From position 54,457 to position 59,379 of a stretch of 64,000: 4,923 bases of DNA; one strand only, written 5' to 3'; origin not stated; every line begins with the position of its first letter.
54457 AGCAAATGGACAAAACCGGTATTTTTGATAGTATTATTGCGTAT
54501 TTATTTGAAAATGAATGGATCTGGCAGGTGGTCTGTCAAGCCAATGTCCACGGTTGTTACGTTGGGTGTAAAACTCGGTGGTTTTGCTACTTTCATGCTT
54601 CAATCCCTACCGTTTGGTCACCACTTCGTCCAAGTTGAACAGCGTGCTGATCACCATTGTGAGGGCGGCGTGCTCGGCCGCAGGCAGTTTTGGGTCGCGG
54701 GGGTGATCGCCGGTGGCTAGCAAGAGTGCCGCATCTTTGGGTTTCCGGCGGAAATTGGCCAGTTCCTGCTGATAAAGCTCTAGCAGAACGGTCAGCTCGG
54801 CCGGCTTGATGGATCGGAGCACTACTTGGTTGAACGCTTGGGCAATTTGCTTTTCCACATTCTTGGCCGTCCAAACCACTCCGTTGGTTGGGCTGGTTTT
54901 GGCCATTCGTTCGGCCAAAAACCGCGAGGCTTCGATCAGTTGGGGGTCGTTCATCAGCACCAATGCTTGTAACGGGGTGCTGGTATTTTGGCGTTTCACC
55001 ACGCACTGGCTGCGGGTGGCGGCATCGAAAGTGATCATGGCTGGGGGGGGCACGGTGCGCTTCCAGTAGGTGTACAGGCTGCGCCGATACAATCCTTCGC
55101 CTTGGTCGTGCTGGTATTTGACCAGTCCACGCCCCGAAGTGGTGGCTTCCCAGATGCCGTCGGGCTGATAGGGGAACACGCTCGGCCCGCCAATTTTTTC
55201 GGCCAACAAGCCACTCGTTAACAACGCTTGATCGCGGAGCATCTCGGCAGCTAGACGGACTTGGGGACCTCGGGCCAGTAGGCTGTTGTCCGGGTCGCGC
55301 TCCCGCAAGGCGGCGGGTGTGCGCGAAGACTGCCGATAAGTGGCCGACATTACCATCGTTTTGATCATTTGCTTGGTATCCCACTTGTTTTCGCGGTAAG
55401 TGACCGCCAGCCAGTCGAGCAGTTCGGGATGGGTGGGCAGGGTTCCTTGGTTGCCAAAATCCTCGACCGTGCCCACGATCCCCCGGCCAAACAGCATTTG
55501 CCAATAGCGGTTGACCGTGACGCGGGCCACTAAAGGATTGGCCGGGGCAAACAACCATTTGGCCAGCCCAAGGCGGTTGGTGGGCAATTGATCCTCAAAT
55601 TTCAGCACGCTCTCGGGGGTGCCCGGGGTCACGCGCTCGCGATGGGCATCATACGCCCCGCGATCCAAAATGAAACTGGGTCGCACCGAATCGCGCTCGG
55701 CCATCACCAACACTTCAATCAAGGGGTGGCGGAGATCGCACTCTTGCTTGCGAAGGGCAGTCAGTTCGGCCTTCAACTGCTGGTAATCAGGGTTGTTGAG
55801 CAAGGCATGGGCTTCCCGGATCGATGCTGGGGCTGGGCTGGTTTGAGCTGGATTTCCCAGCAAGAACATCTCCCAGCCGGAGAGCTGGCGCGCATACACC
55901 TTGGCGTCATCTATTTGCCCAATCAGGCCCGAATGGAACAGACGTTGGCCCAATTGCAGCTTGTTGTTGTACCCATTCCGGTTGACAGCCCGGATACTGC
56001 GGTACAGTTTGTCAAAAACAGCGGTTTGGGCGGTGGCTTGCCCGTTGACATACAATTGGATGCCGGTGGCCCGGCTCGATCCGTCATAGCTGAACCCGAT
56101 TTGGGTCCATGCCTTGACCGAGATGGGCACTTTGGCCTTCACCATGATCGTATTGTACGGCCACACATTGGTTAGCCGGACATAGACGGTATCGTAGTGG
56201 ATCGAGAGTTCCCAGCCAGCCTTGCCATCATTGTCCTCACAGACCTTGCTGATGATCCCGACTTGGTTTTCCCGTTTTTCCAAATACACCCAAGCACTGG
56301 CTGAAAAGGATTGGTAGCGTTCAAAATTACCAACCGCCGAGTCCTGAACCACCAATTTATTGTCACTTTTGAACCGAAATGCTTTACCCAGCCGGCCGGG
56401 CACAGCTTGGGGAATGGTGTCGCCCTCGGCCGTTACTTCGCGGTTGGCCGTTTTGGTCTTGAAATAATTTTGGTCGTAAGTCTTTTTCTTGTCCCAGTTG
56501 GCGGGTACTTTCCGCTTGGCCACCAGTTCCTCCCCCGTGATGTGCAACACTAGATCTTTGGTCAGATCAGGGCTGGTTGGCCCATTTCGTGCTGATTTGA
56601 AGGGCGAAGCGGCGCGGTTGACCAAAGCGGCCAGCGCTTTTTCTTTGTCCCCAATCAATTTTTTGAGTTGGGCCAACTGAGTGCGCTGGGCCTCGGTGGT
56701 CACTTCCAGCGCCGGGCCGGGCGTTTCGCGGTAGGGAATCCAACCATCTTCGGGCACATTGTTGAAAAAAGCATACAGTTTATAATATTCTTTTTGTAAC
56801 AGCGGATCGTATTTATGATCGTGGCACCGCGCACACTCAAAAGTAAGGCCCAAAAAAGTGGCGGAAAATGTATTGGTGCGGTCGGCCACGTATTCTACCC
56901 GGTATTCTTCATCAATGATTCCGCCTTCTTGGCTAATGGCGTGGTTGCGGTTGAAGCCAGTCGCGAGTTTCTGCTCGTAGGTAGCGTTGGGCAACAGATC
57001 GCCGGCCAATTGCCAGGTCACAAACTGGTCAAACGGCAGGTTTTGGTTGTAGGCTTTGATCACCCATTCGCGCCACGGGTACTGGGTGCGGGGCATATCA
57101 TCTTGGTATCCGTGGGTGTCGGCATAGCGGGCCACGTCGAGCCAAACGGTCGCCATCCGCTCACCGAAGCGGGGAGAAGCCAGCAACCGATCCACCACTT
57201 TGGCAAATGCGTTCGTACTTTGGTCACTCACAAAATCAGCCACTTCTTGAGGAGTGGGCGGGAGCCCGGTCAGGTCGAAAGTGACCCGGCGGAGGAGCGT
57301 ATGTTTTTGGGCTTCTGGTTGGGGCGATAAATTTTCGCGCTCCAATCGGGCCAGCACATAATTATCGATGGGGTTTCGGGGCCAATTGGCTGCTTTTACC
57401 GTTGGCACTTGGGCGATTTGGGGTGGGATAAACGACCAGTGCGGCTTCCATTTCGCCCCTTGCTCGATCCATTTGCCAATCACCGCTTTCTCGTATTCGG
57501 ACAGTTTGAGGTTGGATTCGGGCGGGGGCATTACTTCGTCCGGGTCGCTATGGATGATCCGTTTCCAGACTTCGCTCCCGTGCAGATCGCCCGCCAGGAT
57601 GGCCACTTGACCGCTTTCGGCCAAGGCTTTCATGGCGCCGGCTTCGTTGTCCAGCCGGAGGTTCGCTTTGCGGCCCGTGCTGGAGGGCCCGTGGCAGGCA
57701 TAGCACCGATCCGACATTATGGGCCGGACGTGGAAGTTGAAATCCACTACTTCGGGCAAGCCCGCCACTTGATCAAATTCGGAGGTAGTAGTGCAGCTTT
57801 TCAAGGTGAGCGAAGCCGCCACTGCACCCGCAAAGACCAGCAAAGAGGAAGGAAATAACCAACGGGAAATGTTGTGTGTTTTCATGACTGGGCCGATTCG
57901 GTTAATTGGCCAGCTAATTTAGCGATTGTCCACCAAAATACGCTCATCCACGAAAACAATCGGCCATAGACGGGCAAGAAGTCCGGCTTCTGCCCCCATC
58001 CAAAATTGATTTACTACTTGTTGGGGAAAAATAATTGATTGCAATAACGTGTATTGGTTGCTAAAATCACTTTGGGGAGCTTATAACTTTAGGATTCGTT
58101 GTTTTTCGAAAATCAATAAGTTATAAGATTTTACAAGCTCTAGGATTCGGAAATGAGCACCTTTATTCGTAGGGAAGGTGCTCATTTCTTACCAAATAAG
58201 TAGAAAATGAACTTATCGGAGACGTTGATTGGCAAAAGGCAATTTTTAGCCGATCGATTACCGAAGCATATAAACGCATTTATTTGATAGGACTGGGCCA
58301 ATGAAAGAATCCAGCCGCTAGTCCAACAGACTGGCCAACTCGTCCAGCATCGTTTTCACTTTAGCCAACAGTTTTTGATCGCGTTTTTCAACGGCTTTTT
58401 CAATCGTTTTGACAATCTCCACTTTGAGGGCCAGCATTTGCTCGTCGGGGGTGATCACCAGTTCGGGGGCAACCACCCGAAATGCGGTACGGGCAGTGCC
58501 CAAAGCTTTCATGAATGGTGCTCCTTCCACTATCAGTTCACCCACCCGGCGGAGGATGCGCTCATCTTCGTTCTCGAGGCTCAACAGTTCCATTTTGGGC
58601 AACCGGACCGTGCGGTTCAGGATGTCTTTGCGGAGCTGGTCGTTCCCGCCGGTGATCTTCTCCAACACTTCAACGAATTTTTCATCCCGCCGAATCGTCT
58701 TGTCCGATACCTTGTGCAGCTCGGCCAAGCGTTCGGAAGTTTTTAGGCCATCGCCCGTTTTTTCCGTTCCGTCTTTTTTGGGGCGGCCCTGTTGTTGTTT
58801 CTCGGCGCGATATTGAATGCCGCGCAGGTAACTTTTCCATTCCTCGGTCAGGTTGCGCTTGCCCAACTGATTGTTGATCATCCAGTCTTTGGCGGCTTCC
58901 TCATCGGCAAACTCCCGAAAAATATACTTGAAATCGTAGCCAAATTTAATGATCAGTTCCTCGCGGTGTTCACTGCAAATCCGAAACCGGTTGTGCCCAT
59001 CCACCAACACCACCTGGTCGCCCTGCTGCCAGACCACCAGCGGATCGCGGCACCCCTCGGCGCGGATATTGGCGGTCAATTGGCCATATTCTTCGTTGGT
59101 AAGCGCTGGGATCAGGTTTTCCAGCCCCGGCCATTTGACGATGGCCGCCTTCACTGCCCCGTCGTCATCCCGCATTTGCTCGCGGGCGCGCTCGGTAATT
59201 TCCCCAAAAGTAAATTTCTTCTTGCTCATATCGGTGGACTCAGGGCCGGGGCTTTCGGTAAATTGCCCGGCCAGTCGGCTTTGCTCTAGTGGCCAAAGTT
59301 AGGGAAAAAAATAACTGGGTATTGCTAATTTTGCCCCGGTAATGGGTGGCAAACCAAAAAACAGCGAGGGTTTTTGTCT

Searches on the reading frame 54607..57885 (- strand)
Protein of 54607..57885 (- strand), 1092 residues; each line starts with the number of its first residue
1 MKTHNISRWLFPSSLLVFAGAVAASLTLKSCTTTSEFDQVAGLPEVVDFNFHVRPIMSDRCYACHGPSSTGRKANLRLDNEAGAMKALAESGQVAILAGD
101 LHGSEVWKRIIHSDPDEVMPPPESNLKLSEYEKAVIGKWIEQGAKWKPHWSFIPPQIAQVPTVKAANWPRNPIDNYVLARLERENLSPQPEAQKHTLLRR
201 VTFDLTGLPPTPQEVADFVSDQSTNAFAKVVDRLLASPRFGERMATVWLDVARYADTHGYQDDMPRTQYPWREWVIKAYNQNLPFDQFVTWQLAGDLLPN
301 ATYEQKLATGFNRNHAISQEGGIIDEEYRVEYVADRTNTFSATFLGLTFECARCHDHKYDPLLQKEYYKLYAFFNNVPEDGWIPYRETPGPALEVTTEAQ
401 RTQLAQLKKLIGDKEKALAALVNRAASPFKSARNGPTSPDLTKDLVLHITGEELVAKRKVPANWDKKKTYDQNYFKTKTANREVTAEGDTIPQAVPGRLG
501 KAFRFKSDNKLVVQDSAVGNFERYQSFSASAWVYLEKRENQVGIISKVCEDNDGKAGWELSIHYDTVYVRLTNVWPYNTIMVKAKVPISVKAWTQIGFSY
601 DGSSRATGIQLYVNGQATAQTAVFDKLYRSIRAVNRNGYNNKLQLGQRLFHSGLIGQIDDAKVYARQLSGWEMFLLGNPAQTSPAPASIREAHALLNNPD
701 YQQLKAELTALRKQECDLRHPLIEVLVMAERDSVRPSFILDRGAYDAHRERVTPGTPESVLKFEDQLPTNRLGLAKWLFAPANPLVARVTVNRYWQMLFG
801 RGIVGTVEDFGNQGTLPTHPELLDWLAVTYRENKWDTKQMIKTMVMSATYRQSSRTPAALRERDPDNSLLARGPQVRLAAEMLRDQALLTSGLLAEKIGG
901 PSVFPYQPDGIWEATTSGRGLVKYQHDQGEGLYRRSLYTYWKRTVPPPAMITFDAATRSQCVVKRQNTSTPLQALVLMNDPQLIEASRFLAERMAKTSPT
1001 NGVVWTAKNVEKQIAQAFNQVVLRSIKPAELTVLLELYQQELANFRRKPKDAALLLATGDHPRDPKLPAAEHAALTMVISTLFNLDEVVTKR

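Call 15: search_protein_families(library=pfam, proteins=[window:54607-57885:-], max_evalue=0.001)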
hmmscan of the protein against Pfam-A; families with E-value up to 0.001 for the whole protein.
window:54607-57885:- (1092 aa): 5 families
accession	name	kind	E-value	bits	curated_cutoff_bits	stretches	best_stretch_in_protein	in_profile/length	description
PF07587.16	PSD1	-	4.2e-100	334.6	28.5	1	770-1037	1-243/244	Protein of unknown function (DUF1553)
PF07583.16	PSCyt2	-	6.1e-89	297.9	29.8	1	172-378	1-208/209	Protein of unknown function (DUF1549)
PF07635.16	PSCyt1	-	7.1e-17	62.2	22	1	61-123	1-59/59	Planctomycete cytochrome C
PF13385.13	Laminin_G_3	-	4.6e-11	43.5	27.6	1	520-669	13-146/151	Concanavalin A-like lectin/glucanases superfamily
PF07953.20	Toxin_R_bind_N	-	3.8e-07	30.5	23.8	1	500-623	27-153/191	Clostridium neurotoxin, N-terminal receptor binding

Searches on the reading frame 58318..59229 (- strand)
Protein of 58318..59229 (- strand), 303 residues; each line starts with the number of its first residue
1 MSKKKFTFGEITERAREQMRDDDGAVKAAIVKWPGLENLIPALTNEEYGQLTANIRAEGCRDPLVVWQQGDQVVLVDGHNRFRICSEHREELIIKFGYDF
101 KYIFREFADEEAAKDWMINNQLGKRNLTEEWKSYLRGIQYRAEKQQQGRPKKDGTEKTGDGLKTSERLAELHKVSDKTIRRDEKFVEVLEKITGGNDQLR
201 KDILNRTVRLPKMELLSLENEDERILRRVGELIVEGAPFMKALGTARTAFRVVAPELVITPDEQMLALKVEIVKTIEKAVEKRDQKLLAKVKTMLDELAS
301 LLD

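Call 15: search_protein_families(library=pfam, proteins=[window:58318-59229:-], max_evalue=0.001)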
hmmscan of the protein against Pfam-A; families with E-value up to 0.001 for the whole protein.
window:58318-59229:- (303 aa): 0 families

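Call 33: search_protein_families(library=pfam, proteins=[window:58318-59229:-], max_evalue=1)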
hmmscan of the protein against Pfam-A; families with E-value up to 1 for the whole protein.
window:58318-59229:- (303 aa): 4 families
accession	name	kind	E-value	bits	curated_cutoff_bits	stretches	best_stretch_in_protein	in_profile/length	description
PF08220.18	HTH_DeoR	-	0.0033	17.6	21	1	166-182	18-34/57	DeoR-like helix-turn-helix domain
PF02195.25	ParB_N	-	0.065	13.7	26.3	1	44-120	23-93/95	ParB N-terminal domain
PF09190.17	DALR_2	-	0.29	12.2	22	0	271-302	21-53/57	DALR domain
PF23534.1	Microp_apicomplexa_20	-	0.84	10.2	27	1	263-298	37-72/79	Apicomplexa microprotein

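Call 37: search_solved_structures(query=window:58318-59229:-, max_evalue=1)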
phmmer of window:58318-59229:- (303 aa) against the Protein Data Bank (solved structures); distinct sequences matched with E-value up to 1: 0.

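Call 46: search_dna_similar(query=window:58318-59229:-, collection=plasmids, mode=protein, max_rows=15)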
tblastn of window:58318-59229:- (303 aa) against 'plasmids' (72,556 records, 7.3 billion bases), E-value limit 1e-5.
Records with a match: 84; places in all: 94; records where one place covers at least 80% of the query: 11.
Best place of each record, by identity: <60% 84.
By first word of the organism name: Persicobacter 25; Fulvitalea 13; Chondrinema 12; Aureibacter 7; Runella 7; Spirosoma 6; Emticicia 4; Flammeovirga 2; Flammeovirgaceae 1; Allocoleopsis 1; and 6 more.
By predicted mobility (MOB-suite, as given by PLSDB): non-mobilizable 81; conjugative 3.
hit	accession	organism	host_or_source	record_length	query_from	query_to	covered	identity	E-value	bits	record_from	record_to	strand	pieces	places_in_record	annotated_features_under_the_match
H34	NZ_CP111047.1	Chondrinema litorale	Seaweed,red alga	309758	1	302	100%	40.8%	4e-66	231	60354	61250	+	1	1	ParB N-terminal domain-containing protein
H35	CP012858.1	Persicobacter sp. JZB09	cell culture,soil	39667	4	301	98%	34.4%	1e-37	149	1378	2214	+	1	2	record has no annotation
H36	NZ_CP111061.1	Chondrinema litorale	Seaweed,red alga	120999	22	218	65%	46.0%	4e-45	170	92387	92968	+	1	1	ParB N-terminal domain-containing protein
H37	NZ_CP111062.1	Chondrinema litorale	Seaweed,red alga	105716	30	295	88%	33.9%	2e-32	134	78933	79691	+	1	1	ParB N-terminal domain-containing protein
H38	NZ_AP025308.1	Aureibacter tunicatorum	-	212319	15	281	88%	33.7%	5e-37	147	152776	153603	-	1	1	hypothetical protein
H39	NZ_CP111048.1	Chondrinema litorale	Seaweed,red alga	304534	25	298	90%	32.8%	4e-28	121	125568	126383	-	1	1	hypothetical protein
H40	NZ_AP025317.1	Fulvitalea axinellae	-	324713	15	218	67%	43.6%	3e-38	150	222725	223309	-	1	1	ParB N-terminal domain-containing protein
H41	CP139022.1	Flammeovirgaceae bacterium SG7u.111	Seagrass,tissue sample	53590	1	232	77%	37.5%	3e-37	147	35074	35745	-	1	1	hypothetical protein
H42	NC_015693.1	Runella slithyformis DSM 19594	fresh water lake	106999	26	294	89%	32.3%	2e-28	122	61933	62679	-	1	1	hypothetical protein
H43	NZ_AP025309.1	Aureibacter tunicatorum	-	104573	1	257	85%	33.6%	2e-29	124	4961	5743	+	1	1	ParB/Srx family N-terminal domain-containing protein | ParA family protein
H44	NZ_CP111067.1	Chondrinema litorale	Seaweed,red alga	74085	34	295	86%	32.8%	3e-36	144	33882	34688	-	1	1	ParB N-terminal domain-containing protein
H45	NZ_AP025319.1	Fulvitalea axinellae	-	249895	4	224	73%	38.3%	2e-35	142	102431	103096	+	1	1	ParB N-terminal domain-containing protein | ParA family protein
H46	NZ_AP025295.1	Persicobacter psychrovividus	-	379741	21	241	73%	38.1%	3e-37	147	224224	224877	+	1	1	ParB N-terminal domain-containing protein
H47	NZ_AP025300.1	Persicobacter psychrovividus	-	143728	36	218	60%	45.8%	4e-39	153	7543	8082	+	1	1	ParB N-terminal domain-containing protein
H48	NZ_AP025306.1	Aureibacter tunicatorum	-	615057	36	218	60%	45.7%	5e-37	147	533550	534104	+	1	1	hypothetical protein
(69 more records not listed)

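Call 51: search_protein_families(library=ncbifam, proteins=[window:58318-59229:-], max_evalue=0.01)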
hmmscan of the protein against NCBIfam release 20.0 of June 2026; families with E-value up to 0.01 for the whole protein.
window:58318-59229:- (303 aa): 2 families
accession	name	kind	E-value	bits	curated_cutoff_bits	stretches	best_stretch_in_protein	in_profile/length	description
TIGR04285.1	nucleoid_noc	exception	0.00022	20.7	315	1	44-145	22-117/255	nucleoid occlusion protein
NF008154.0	PRK10906.1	equivalog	0.0098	15.2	331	0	161-249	18-105/252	DeoR/GlpR family transcriptional regulator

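Call 82: find_encoding_contigs(protein=window:58318-59229:-, flank=10000, max_places=5)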
Protein window:58318-59229:- (303 aa): 2 contigs read that carry it; 2 places shown.
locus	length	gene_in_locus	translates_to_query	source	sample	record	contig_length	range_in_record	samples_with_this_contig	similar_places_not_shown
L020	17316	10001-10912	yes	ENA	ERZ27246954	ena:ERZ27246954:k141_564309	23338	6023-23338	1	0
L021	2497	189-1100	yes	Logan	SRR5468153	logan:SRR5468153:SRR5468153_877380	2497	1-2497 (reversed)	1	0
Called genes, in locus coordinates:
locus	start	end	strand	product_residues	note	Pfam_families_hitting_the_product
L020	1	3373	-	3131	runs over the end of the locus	?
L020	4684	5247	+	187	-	PF07929:PRiA4_ORF3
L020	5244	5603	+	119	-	-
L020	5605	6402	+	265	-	PF00106:adh_short, PF08659:KR, PF13561:adh_short_C2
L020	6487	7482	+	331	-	PF06800:Sugar_transport, PF07168:Ureide_permease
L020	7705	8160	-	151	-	-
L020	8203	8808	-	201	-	PF01128:IspD (weak), PF12804:NTP_transf_3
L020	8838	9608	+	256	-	PF02633:Creatininase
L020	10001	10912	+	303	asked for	-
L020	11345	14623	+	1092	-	PF07635:PSCyt1, PF07583:PSCyt2, PF07953:Toxin_R_bind_N, PF13385:Laminin_G_3, PF07587:PSD1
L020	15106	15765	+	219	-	PF06439:3keto-disac_hyd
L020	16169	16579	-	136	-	-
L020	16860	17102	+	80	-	-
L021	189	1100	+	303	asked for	-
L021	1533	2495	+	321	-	?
